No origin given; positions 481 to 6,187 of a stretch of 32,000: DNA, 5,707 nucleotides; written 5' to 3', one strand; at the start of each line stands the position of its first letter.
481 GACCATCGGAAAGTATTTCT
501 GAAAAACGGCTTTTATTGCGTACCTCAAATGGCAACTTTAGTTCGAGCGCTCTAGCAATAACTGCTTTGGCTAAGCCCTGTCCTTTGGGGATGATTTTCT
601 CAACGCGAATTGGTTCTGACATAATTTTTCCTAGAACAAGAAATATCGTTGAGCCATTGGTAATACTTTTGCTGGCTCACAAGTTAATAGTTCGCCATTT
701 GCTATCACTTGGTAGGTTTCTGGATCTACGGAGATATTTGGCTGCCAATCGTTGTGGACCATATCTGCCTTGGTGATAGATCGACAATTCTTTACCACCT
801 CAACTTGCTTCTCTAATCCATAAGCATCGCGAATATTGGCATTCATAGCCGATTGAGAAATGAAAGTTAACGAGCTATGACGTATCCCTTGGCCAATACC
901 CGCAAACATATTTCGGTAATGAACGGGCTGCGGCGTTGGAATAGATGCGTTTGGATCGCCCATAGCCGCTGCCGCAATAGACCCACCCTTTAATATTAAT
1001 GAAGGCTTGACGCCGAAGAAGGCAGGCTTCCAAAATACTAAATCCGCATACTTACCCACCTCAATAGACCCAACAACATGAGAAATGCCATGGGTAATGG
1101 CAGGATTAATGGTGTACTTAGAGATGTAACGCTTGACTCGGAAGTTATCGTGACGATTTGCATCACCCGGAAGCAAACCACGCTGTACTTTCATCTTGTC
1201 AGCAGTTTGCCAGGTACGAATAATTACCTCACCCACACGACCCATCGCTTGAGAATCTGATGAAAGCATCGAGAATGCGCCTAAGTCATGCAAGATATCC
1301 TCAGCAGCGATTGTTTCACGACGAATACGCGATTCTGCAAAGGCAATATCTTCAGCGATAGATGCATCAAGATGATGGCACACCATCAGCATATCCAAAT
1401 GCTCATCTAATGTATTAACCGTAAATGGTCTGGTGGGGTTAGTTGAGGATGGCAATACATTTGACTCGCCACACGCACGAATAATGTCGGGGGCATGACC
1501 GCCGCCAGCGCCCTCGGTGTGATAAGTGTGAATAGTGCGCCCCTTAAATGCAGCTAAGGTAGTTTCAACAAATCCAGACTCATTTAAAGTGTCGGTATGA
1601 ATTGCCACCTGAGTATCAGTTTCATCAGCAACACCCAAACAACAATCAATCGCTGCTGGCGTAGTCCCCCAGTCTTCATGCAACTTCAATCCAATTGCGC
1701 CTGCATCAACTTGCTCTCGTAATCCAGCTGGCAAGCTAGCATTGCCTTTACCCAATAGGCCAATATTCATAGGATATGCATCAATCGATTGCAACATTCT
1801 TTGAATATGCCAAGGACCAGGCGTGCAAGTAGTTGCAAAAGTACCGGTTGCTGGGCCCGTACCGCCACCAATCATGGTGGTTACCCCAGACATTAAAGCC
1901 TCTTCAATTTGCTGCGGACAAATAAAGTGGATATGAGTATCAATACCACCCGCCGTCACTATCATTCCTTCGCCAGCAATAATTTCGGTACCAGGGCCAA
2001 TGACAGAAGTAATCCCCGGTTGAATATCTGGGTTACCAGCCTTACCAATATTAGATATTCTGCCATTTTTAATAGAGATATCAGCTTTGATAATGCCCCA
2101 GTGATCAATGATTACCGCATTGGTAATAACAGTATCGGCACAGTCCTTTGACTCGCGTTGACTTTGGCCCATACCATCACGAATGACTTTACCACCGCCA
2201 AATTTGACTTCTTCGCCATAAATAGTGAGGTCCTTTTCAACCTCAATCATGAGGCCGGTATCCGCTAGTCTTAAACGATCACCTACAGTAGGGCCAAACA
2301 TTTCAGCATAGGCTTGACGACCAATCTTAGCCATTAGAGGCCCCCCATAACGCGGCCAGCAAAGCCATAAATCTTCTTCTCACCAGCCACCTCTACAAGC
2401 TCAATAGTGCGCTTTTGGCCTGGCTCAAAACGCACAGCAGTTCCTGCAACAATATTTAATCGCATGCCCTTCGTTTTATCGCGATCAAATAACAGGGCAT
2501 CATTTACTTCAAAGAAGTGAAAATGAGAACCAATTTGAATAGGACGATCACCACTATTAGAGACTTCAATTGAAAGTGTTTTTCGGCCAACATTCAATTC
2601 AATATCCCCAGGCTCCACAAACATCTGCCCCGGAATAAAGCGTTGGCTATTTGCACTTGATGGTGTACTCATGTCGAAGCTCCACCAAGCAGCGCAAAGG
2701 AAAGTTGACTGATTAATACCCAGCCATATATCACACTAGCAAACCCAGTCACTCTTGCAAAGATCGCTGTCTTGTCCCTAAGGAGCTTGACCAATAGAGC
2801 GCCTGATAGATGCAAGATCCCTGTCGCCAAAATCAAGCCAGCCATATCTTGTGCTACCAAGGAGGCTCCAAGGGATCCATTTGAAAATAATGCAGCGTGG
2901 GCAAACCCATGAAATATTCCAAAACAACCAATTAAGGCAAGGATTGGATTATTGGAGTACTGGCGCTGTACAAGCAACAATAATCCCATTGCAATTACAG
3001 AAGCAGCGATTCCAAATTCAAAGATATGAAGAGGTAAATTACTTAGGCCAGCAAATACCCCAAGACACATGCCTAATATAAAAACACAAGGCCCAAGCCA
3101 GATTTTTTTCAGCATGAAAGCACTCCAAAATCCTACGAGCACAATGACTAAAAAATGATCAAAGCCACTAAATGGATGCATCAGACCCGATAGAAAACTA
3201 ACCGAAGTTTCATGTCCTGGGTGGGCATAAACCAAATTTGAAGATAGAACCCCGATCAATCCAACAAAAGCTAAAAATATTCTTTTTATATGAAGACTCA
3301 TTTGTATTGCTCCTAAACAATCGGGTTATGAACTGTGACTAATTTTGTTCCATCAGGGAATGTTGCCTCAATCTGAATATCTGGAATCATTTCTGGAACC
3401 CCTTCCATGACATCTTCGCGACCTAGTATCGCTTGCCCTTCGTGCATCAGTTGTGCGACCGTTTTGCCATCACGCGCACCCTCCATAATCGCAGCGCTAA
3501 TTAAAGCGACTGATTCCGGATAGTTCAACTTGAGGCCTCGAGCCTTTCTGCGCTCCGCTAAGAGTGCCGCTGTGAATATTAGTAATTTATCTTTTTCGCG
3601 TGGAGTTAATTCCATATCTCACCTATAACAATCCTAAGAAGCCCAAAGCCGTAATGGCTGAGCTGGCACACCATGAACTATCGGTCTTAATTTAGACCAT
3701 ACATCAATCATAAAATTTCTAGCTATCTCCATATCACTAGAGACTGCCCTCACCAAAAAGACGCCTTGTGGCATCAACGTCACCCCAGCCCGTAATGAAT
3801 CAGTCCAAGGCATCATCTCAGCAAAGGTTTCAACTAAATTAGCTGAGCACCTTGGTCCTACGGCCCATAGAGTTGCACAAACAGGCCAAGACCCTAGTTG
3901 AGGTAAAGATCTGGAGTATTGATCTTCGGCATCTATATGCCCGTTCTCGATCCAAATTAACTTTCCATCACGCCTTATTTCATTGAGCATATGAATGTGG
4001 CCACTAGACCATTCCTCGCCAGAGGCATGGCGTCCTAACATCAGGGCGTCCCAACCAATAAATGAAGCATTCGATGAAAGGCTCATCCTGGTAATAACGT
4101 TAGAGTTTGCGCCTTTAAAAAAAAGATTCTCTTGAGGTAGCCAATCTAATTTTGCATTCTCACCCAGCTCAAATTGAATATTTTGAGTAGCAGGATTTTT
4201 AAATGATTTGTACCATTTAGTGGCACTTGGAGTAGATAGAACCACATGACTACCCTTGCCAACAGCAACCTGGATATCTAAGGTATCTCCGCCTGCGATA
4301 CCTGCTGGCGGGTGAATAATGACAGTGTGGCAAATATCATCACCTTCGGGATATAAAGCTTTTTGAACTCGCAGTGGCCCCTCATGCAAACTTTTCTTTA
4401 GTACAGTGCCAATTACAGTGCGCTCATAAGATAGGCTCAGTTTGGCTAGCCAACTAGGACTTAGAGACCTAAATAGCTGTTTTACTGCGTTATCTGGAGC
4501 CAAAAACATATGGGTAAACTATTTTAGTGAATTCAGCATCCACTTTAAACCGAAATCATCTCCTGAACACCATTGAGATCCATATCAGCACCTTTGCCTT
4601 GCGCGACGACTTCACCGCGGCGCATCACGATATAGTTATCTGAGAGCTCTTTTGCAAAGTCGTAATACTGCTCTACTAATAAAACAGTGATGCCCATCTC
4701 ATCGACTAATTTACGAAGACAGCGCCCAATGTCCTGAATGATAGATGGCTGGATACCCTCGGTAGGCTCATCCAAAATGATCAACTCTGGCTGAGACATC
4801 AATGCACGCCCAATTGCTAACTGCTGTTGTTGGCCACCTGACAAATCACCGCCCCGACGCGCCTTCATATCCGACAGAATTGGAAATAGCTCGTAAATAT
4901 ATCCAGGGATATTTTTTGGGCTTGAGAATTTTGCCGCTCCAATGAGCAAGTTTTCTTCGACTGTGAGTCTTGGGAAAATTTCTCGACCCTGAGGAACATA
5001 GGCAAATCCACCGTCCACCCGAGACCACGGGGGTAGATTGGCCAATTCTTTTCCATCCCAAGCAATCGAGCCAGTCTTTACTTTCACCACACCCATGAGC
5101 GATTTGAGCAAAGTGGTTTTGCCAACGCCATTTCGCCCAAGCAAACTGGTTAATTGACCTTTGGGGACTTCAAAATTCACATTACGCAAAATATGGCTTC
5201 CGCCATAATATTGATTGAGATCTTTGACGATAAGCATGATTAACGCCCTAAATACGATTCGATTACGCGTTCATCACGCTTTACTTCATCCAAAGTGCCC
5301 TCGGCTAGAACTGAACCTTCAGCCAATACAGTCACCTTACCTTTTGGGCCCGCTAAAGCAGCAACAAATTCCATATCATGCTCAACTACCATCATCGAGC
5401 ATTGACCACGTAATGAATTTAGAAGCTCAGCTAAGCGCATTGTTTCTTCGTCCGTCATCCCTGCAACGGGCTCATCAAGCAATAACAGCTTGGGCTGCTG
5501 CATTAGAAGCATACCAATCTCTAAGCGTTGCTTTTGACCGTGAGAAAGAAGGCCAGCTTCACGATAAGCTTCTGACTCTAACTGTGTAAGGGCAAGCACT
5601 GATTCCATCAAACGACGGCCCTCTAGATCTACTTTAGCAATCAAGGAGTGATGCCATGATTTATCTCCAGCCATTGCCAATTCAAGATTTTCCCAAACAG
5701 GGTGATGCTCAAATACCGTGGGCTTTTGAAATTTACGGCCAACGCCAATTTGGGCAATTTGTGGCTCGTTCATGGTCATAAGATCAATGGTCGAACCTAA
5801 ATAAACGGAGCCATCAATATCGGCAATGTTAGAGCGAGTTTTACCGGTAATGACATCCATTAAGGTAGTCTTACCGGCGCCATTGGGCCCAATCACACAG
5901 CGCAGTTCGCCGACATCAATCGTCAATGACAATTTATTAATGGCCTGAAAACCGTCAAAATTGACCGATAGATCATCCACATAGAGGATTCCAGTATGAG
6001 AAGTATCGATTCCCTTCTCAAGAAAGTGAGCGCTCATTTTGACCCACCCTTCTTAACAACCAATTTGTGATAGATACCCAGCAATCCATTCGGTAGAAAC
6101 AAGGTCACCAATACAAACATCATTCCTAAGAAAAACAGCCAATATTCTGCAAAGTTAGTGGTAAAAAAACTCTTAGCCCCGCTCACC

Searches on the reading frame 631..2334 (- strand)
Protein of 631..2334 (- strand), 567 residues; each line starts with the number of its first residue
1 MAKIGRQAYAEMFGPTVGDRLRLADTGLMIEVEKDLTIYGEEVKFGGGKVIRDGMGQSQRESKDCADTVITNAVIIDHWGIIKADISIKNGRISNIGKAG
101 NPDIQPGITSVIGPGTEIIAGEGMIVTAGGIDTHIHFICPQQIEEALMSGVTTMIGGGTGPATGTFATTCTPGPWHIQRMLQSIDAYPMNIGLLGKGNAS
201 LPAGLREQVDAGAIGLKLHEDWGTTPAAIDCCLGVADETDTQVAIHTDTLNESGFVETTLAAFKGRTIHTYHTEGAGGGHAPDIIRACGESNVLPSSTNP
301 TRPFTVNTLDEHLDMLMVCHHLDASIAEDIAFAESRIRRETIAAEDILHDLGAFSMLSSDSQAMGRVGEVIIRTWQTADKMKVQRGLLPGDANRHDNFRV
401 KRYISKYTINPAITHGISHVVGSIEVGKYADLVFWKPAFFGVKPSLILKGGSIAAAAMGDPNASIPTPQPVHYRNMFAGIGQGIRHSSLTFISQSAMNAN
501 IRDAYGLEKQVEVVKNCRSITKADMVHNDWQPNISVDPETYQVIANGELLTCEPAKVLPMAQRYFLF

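Call 68: search_protein_families(library=pfam, proteins=[window:631-2334:-], max_evalue=0.001)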
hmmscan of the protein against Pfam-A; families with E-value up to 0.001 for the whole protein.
window:631-2334:- (567 aa): 3 families
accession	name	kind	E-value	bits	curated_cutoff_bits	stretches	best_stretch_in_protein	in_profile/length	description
PF01979.26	Amidohydro_1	-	5.3e-84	282.8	25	1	125-450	1-337/345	Amidohydrolase family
PF00449.26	Urease_alpha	-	4.4e-54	182.4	23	1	3-119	2-121/121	Urease alpha-subunit, N-terminal domain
PF07969.17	Amidohydro_3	-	1.9e-09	38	29.7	1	390-445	399-454/472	Amidohydrolase family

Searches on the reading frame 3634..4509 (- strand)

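Call 68: search_protein_families(library=pfam, proteins=[window:3634-4509:-], max_evalue=0.001)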
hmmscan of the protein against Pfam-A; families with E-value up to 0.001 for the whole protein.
window:3634-4509:- (291 aa): 1 family
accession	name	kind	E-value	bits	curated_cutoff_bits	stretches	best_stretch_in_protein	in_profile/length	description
PF01774.22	UreD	-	7.6e-56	189.9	27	1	63-261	1-200/201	UreD urease accessory protein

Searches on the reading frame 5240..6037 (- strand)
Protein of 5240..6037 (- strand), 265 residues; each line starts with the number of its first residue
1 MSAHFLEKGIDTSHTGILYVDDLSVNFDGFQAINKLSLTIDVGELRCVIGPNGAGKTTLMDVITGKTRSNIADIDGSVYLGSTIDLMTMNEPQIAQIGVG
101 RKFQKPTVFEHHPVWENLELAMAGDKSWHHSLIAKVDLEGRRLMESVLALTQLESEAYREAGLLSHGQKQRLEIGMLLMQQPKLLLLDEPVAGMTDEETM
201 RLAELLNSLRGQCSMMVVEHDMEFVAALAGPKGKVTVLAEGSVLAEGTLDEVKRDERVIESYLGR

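Call 68: search_protein_families(library=pfam, proteins=[window:5240-6037:-], max_evalue=0.001)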
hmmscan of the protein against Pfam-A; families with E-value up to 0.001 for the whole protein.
window:5240-6037:- (265 aa): 5 families
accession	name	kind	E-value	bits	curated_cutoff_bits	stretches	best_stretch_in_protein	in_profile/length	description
PF00005.33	ABC_tran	-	6.4e-25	88.8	25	1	34-192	2-137/137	ABC transporter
PF12399.14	BCA_ABC_TP_C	-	4.8e-09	36.1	25.5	1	243-265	2-24/27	Branched-chain amino acid ATP-binding cassette transporter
PF02463.25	SMC_N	-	2.5e-06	27.5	40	0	27-63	7-44/220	RecF/RecN/SMC N terminal domain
PF13304.12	AAA_21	-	4.9e-06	27.3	27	0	47-63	3-19/304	AAA domain, putative AbiEii toxin, Type IV TA system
PF13476.12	AAA_23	-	0.00088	20.4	27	0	39-64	14-40/201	AAA domain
